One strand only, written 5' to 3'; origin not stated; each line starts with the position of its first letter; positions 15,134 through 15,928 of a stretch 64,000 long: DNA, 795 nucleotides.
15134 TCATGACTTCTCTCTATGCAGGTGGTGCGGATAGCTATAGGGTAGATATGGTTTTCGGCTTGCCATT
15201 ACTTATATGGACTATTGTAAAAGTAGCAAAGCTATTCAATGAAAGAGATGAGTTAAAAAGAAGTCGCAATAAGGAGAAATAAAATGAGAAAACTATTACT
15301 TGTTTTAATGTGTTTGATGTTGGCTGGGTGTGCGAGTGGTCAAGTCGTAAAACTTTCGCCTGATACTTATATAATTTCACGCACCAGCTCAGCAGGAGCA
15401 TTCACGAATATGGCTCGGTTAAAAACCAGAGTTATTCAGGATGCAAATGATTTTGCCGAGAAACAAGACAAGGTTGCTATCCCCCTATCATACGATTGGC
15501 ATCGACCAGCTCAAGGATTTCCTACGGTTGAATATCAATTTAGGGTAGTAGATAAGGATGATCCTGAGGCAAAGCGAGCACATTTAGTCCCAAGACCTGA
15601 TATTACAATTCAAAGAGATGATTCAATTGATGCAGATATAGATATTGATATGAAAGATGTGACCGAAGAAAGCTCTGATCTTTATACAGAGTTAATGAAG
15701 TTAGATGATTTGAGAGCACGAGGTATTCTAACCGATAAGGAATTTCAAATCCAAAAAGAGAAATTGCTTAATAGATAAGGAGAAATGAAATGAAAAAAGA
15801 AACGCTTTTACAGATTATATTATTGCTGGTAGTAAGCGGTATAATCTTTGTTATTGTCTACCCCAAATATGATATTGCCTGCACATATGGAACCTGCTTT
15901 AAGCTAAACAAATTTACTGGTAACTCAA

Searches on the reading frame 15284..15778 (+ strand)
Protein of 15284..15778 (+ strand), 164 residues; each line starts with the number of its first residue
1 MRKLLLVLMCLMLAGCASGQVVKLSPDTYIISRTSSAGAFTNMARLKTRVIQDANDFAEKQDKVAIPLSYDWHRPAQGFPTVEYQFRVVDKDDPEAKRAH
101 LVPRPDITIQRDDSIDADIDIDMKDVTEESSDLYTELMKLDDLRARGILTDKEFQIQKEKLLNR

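Call 73: search_protein_families(library=pfam, proteins=[window:15284-15778:+], max_evalue=0.001)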
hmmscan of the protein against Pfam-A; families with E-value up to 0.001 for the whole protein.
window:15284-15778:+ (164 aa): 1 family
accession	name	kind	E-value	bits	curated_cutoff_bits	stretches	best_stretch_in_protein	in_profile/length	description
PF09851.14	SHOCT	-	3.9e-07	30.1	27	1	136-162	2-28/28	Short C-terminal domain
